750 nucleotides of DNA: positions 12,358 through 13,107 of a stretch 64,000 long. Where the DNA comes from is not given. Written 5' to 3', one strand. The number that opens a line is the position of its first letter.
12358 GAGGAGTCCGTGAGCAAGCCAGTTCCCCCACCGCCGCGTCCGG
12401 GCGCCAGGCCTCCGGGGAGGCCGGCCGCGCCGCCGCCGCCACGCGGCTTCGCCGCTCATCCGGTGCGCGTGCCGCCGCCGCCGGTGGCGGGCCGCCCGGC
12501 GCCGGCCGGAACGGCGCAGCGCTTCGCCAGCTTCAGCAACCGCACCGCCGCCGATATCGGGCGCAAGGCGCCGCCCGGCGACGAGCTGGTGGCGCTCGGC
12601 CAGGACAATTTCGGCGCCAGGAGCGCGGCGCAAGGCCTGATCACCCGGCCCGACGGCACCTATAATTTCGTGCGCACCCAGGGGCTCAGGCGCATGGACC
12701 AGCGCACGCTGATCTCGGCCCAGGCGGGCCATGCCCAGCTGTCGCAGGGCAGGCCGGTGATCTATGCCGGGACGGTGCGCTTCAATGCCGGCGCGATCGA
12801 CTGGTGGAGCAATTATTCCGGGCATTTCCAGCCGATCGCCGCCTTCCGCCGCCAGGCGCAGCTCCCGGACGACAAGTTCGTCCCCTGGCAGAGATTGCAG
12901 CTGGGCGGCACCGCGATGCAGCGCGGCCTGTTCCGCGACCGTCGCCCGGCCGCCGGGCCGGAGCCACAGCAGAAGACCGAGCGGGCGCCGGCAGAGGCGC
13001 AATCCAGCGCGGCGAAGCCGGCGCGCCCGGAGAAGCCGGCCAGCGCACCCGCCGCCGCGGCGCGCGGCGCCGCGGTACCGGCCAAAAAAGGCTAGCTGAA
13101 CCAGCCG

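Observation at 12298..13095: Unassignable proline-rich protein immediately after the PAAR-like gene: candidate new T6SS effector with no obvious immunity gene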

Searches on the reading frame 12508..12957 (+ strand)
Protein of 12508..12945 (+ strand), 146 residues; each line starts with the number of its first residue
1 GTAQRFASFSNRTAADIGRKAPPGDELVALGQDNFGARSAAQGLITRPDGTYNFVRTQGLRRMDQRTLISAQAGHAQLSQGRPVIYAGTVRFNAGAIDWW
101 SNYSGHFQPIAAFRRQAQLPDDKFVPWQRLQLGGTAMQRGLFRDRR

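Call 9: find_homologous_proteins(query=window:12508-12945:+, max_evalue=0.001)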
Query window:12508-12945:+ (146 aa): 117 proteins with E <= 0.001 among 165 candidates.
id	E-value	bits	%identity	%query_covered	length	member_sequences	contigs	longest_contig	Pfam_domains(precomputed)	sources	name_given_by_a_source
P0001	1.1e-87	309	97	99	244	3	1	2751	-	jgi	jgi:hypothetical protein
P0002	1.4e-84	299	90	100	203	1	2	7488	-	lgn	-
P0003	9.8e-84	296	89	100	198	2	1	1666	-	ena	-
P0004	6.2e-81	287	90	98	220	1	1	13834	-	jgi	jgi:hypothetical protein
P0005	6.5e-77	274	82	99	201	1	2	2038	-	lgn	-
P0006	6.2e-75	268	81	98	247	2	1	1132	-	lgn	-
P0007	3.8e-74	265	80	100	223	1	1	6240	-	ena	-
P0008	1.7e-72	260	79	99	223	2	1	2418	-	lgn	-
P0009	3.1e-72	259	81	99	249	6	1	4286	-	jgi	-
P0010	2.2e-71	256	77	99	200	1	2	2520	-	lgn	-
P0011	2.4e-71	256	78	99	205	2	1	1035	-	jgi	jgi:hypothetical protein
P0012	1.8e-70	253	78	99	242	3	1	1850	-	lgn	-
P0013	4.0e-69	249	76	98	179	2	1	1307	-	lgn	-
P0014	7.5e-69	248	80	94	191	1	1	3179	-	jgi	jgi:hypothetical protein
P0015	9.4e-69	248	75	99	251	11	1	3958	-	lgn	-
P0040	7.8e-47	177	56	99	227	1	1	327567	-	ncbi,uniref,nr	ncbi:hypothetical protein [Azospirillum soli]|uniref:hypothetical protein n=1 Tax=Azospirillum soli 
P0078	1.8e-39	153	59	83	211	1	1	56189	-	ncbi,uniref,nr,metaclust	ncbi:hypothetical protein [Sphingomonas sp. 37zxx]|uniref:hypothetical protein n=1 Tax=Sphingomonas 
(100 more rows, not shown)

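Call 14: find_encoding_contigs(protein=P0040, flank=8000, max_places=2)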
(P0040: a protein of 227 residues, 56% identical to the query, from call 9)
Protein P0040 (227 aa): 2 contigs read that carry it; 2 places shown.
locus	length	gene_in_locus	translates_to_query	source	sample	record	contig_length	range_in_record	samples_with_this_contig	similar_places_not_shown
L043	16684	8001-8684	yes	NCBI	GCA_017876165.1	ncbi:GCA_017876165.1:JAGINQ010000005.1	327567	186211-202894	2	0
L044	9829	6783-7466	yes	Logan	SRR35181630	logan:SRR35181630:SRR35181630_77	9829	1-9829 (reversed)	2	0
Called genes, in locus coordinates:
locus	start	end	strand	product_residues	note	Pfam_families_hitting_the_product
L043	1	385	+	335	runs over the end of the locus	PF13699:eCIS_core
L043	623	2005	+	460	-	-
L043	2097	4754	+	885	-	PF02861:Clp_N, PF13191:AAA_16 (weak), PF00004:AAA, PF17871:AAA_lid_9, PF07724:AAA_2, PF07728:AAA_5, PF00004:AAA (weak), PF10431:ClpB_D2-small, +4 more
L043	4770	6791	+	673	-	PF05954:Phage_GPD, PF06715:Gp5_C (faint), PF04717:Phage_base_V, PF22178:Gp5_trimer_C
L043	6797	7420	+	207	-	PF07661:MORN_2 (faint)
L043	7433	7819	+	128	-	PF14107:DUF4280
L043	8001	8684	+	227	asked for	-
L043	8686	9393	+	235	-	-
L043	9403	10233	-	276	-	PF06426:SATase_N, PF00132:Hexapep (weak)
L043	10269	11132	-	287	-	PF03328:HpcH_HpaI, PF15617:C-C_Bond_Lyase (weak)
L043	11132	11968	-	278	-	PF13452:FAS1_DH_region, PF27832:Htd2 (weak)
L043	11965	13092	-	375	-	PF02515:CoA_transf_3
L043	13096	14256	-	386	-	PF02771:Acyl-CoA_dh_N, PF02770:Acyl-CoA_dh_M, PF00441:Acyl-CoA_dh_1, PF08028:Acyl-CoA_dh_2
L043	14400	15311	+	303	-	PF00126:HTH_1, PF03466:LysR_substrate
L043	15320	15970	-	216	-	PF19540:DUF6064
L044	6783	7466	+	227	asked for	-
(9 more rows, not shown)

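Call 15: find_encoding_contigs(protein=P0078, flank=8000, max_places=2)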
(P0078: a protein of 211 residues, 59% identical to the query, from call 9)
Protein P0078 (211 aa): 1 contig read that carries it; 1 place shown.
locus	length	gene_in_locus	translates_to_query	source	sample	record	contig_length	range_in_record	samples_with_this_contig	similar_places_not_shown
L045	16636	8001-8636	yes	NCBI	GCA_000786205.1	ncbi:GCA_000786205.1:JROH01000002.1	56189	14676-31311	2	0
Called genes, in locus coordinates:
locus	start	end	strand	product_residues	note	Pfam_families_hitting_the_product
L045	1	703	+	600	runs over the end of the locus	PF05947:T6SS_TssF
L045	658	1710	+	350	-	PF06996:T6SS_TssG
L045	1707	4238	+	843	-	PF02861:Clp_N (weak), PF00004:AAA, PF13191:AAA_16, PF13401:AAA_22 (weak), PF17871:AAA_lid_9, PF07724:AAA_2, PF07728:AAA_5, PF10431:ClpB_D2-small, +6 more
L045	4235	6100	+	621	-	PF05954:Phage_GPD, PF20093:DUF6484 (faint), PF04717:Phage_base_V, PF22178:Gp5_trimer_C, PF06715:Gp5_C (faint)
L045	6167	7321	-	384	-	PF13699:eCIS_core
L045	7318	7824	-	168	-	PF00583:Acetyltransf_1, PF13673:Acetyltransf_10 (weak), PF13508:Acetyltransf_7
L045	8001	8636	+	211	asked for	-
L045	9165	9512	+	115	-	-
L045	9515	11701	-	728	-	PF17678:Glyco_hydro_92N, PF07971:Glyco_hydro_92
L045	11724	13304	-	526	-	PF12708:Pect-lyase_RHGA_epim, PF00295:Glyco_hydro_28 (weak), PF13229:Beta_helix (weak)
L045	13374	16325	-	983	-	PF07715:Plug, PF00593:TonB_dep_Rec_b-barrel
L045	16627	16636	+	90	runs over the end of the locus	-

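Call 19: search_solved_structures(query=A2, max_evalue=10, show_alignments=2)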
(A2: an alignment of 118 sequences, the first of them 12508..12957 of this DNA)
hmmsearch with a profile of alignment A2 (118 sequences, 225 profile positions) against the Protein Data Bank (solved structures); distinct sequences matched with E-value up to 10: 2.
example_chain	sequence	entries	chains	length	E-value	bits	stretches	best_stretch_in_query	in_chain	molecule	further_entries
5mek_A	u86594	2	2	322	2.2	11.3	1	104-126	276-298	Cytosolic sulfotransferase 18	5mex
9m0l_A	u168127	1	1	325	2.3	11.3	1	104-126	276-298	Cytosolic sulfotransferase 18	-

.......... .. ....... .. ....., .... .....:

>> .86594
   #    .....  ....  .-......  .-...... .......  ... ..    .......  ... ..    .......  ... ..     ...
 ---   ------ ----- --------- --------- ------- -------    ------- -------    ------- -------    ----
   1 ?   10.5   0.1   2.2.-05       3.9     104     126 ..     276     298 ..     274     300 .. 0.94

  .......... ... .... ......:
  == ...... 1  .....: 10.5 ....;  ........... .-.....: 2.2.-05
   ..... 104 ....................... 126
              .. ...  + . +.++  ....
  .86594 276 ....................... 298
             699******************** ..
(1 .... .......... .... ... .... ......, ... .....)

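Call 24: predict_structure(alignment_id=A2)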
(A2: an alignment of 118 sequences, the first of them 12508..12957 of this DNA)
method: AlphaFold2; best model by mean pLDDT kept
length: 150 residues; sequences in the alignment: 118
mean_pLDDT: 74.6   pTM: 0.68
mean pLDDT of the five models: 74.6, 73.5, 73.3, 72.1, 69.7
residues with pLDDT >= 90: 47; 70-90: 52; 50-70: 21; < 50: 30
segments of 3 or more residues with pLDDT < 50: 1-19, 143-150
pLDDT, mean of each block of 10 residues (from residue 1): 39 44 83 89 90 89 85 87 88 94 65 79 85 58 44
secondary structure, 60 per line:
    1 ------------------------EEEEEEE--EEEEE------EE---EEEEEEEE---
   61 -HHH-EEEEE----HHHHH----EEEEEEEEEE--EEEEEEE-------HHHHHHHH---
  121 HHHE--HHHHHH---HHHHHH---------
elements in order: E25-31 E34-38 E50-57 E66-70 H75-79 E84-93 E96-102 H110-117 H127-132 H136-141

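Call 26: search_protein_representatives(alignment_id=A2)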
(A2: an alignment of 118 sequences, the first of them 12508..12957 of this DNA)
Query: 118 sequences, 225 profile positions. Proteins with E-value up to 0.001 (for the whole library): 700; up to 1e-10: 157; up to 1e-30: 24. The best 150 are listed.
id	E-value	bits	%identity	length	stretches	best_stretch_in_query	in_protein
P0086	1.9e-79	283.1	-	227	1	10-211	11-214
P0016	2.8e-79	282.5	-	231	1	6-196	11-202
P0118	2.8e-76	272.7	-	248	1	7-219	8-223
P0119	4.7e-76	272.0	-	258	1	3-202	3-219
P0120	8.0e-73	261.4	-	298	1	11-206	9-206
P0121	8.0e-72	258.1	-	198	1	50-210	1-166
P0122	1.5e-71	257.2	-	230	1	8-204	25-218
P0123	5.0e-70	252.2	-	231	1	9-215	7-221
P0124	6.4e-69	248.6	-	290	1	41-210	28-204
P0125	3.4e-65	236.4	-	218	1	28-210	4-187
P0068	3.6e-65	236.4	-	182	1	60-212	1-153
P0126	2.8e-63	230.2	-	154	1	48-184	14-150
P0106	3.7e-63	229.8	-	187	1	19-186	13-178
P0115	5.0e-63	229.3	-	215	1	23-206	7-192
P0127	1.9e-59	217.6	-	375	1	50-212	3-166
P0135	2.4e-26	109.4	-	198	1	19-153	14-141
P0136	4.7e-26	108.4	-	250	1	18-153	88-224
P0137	2.4e-24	102.9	-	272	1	9-153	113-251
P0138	9.7e-24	100.9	-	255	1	5-154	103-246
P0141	1.6e-22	96.9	-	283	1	18-153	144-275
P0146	4.9e-20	88.7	-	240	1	5-156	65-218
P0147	5.4e-19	85.3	-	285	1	56-156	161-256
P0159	8.6e-17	78.1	-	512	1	39-147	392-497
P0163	4.2e-16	75.9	-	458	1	20-150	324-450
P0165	9.6e-16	74.7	-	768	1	65-148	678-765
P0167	1.2e-15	74.4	-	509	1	35-149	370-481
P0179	1.8e-14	70.5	-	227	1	18-173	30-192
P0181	2.0e-14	70.4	-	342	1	41-149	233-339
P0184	3.1e-14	69.8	-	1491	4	95-139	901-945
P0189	1.2e-13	67.8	-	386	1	51-149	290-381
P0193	2.3e-13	66.9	-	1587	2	96-138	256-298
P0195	2.7e-13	66.7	-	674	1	44-149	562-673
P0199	3.6e-13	66.3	-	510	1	66-202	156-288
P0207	1.1e-12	64.7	-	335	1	44-149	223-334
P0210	1.5e-12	64.2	-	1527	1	47-149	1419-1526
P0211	1.6e-12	64.1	-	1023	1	94-152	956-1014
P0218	2.5e-12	63.6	-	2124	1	68-147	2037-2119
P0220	3.3e-12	63.1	-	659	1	43-150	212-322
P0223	4.5e-12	62.7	-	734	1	28-208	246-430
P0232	8.3e-12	61.8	-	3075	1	19-149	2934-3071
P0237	1.5e-11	61.0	-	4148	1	49-148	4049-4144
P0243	2.4e-11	60.3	-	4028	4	95-135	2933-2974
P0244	2.5e-11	60.2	-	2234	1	63-149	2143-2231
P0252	5.7e-11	59.1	-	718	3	93-132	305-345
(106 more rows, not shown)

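Call 27: search_protein_families(library=pfam, proteins=[P0210, P0218, P0244, P0165, P0195, P0159, P0163, P0167, P0211], max_evalue=0.01)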
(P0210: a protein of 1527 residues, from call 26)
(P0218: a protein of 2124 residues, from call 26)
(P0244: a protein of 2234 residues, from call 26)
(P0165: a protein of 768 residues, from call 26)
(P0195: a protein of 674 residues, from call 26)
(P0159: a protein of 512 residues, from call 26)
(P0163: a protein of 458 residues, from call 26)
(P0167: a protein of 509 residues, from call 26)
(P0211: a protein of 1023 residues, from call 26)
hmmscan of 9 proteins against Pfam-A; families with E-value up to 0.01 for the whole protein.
P0210 (1527 aa): 4 families
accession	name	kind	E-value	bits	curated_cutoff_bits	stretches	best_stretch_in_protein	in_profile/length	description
PF05593.20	RHS_repeat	-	2.7e-41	139.6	22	5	806-845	1-38/38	RHS Repeat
PF12256.14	TcdB_toxin_midN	-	7.6e-14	51.9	24.8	1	181-303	34-173/181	Insecticide toxin TcdB middle/N-terminal region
PF13517.12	FG-GAP_3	-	4.3e-09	37.3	26.9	1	34-113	1-60/61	FG-GAP-like repeat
PF01839.29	FG-GAP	-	8.8e-09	35.5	22.1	1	28-47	3-22/37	FG-GAP repeat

P0218 (2124 aa): 5 families
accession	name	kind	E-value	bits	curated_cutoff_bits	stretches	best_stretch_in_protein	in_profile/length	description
PF13517.12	FG-GAP_3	-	7.3e-12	46.1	26.9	1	721-792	1-60/61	FG-GAP-like repeat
PF05593.20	RHS_repeat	-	1.3e-09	38.6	22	0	1337-1374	2-36/38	RHS Repeat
PF01839.29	FG-GAP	-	1.6e-05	25.1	22.1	1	776-792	3-19/37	FG-GAP repeat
PF03534.18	SpvB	-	6.1e-05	22.8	22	1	52-101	4-51/287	Salmonella virulence plasmid 65kDa B protein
PF12256.14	TcdB_toxin_midN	-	0.0001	22.1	24.8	1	779-888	31-152/181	Insecticide toxin TcdB middle/N-terminal region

P0244 (2234 aa): 1 family
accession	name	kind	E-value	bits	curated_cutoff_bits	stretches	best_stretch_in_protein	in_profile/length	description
PF05593.20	RHS_repeat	-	4.4e-14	52.9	22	1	1113-1140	1-28/38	RHS Repeat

P0165 (768 aa): 6 families
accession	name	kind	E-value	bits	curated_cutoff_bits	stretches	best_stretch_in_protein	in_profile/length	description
PF07591.16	PT-HINT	-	4.9e-17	62.9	27.7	1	509-643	1-137/137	Pretoxin HINT domain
PF13403.11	Hint_2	-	1.6e-08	35.5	28.4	1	503-612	2-126/147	Hint domain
PF01079.26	Hint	-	9.5e-07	29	29.7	1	501-600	11-116/213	Hint module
PF05593.20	RHS_repeat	-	1.7e-05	25.6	22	0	67-108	2-36/38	RHS Repeat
PF14890.11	Intein_splicing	-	0.00014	22.1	35.8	0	537-598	32-92/155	Intein splicing domain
PF14623.11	Vint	-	0.0024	18.1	27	0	503-576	2-67/166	Hint-domain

P0195 (674 aa): 0 families

P0159 (512 aa): 2 families
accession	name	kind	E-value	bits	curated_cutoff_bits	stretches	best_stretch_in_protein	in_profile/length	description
PF05593.20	RHS_repeat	-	1.5e-10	41.7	22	2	178-204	4-30/38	RHS Repeat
PF03527.20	RHS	-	9.4e-10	38.6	27.9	1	271-302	5-36/38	RHS protein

P0163 (458 aa): 0 families

P0167 (509 aa): 0 families

P0211 (1023 aa): 3 families
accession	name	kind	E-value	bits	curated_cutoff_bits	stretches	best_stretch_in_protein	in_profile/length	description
PF07591.16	PT-HINT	-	1.2e-15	58.4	27.7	1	808-885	60-137/137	Pretoxin HINT domain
PF13403.11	Hint_2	-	8.6e-07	29.9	28.4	1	718-747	2-31/147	Hint domain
PF01841.26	Transglut_core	-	0.0079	16.9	23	0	73-203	20-103/108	Transglutaminase-like superfamily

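Call 28: fold_search(model_id=the predicted structure, library=pdb)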
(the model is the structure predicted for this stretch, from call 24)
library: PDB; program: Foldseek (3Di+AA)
matches with E <= 10: 338; with E <= 0.001: 0
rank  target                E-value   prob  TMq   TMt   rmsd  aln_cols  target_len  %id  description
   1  2nmm_A                4.4e-01  0.28  0.28  0.34   6.7        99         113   16  Crystal structure of human phosphohistidine phosphatase. Northeast Structural Genomics Consortium target HR1409 (released 2007-01-23)
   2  5okz_g                4.9e-01  0.13  0.23  0.13  20.3        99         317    7  Crystal Strucrure of the Mpp6 Exosome complex (released 2017-08-30)
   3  4x7p_A                7.4e-01  0.05  0.13  0.04  13.8       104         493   10  Crystal structure of apo S. aureus TarM (released 2015-02-18)
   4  1ssk                  9.4e-01  0.07  0.18  0.17  15.6       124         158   14  Structure of the N-terminal RNA-binding Domain of the SARS CoV Nucleocapsid Protein (released 2004-06-08)
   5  9uri_A                9.9e-01  0.10  0.24  0.09   7.7       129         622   12  apo form of polyphosphate kinase 1 (PPK1) (released 2026-03-04)
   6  8tld_E                1.1e+00  0.06  0.18  0.22  13.6       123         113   10  Structure of the IL-5 Signaling Complex (released 2024-04-10)
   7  1gh7_A                1.1e+00  0.08  0.19  0.09  12.9       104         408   17  CRYSTAL STRUCTURE OF THE COMPLETE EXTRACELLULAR DOMAIN OF THE BETA-COMMON RECEPTOR OF IL-3, IL-5, AND GM-CSF (released 2001-11-28)
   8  8z5n_0                1.2e+00  0.11  0.20  0.10   7.5        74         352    9  Cryo-EM structure of the LPHT ring (released 2025-10-22)
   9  8dbv_A                1.2e+00  0.06  0.15  0.06  11.2        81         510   14  E. coli ATP synthase imaged in 10mM MgATP State3 "down (released 2023-01-25)
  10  1gaw_A                1.3e+00  0.03  0.17  0.11  14.1       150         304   11  CRYSTAL STRUCTURE ANALYSIS OF THE FERREDOXIN-NADP+ REDUCTASE FROM MAIZE LEAF (released 2001-02-07)
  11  4nkq_A                1.3e+00  0.03  0.15  0.07  13.0       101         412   12  Structure of a Cytokine Receptor Complex (released 2015-09-23)
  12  4x7r_A                1.3e+00  0.04  0.13  0.05  14.0       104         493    8  Crystal structure of S. aureus TarM G117R mutant in complex with Fondaparinux, alpha-GlcNAc-glycerol and UDP (released 2015-02-25)
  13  4wac                  1.3e+00  0.04  0.13  0.04  14.1       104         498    9  Crystal Structure of TarM (released 2015-02-25)
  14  2o8r_A                1.4e+00  0.12  0.27  0.09   6.7       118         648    8  Crystal Structure of Polyphosphate Kinase from Porphyromonas Gingivalis (released 2006-12-19)
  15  6tt7_C                1.6e+00  0.04  0.15  0.07  10.3        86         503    9  Ovine ATP synthase 1a state (released 2020-09-23)
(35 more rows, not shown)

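Call 33: find_homologous_proteins(query=A3, max_evalue=0.00001)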
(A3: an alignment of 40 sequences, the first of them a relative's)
Query A3 (40 sequences) (198 aa, profile of the alignment): 14 proteins with E <= 0.00001 among 8000 candidates.
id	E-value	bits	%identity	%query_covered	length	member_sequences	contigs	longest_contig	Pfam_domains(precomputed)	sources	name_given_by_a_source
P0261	3.9e-46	176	45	46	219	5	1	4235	-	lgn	-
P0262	1.2e-37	148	62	65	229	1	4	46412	-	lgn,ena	-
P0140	2.0e-36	144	62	68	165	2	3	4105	-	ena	-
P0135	3.5e-36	143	100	100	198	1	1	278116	-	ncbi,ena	-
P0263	6.7e-36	142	68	90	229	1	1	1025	-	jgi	jgi:hypothetical protein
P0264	1.1e-35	141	79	76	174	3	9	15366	-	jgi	-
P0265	1.2e-34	138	72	83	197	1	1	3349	-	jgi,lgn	jgi:hypothetical protein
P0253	1.3e-34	138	36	41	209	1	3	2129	-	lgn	-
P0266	2.6e-34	137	74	69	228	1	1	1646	-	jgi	jgi:hypothetical protein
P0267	3.8e-34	136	72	77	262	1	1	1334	-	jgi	jgi:hypothetical protein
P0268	8.3e-34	135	72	82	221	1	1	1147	-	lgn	-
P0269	2.8e-33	134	72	73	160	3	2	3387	-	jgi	-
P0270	1.2e-32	132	76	74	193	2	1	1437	-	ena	-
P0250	2.1e-30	124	34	41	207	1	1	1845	-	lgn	-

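Call 34: find_encoding_contigs(protein=P0135, flank=8000, max_places=2)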
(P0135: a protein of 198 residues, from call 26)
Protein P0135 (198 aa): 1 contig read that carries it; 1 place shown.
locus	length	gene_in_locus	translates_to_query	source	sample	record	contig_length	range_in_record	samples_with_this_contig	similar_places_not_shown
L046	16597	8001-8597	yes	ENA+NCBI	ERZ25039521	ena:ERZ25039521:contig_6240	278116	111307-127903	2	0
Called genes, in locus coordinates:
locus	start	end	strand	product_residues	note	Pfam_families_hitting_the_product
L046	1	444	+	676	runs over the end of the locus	PF05954:Phage_GPD, PF04717:Phage_base_V, PF22178:Gp5_trimer_C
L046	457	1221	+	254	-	-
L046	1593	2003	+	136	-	PF13699:eCIS_core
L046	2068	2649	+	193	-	-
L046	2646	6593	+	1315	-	-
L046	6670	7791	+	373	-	-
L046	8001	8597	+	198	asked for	-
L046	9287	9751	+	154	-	PF06725:3D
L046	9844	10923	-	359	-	-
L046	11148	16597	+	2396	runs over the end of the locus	-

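Call 35: find_encoding_contigs(protein=P0262, flank=8000, max_places=2)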
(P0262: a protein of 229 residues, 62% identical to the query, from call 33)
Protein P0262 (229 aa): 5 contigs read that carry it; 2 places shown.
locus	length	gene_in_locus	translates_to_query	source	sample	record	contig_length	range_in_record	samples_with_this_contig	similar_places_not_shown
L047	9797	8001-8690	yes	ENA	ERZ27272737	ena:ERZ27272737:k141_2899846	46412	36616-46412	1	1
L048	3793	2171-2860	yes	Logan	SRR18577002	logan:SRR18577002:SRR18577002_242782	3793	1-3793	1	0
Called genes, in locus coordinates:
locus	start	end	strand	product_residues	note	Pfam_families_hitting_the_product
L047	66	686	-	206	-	PF05685:Uma2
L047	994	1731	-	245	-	-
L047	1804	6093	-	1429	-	PF11617:Cu-binding_MopE (weak), PF26770:DUF8251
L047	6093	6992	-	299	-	-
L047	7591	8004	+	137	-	PF13699:eCIS_core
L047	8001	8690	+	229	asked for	-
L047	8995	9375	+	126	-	-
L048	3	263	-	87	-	?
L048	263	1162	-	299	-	-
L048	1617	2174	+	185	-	PF13699:eCIS_core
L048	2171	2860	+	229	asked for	-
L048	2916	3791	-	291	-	?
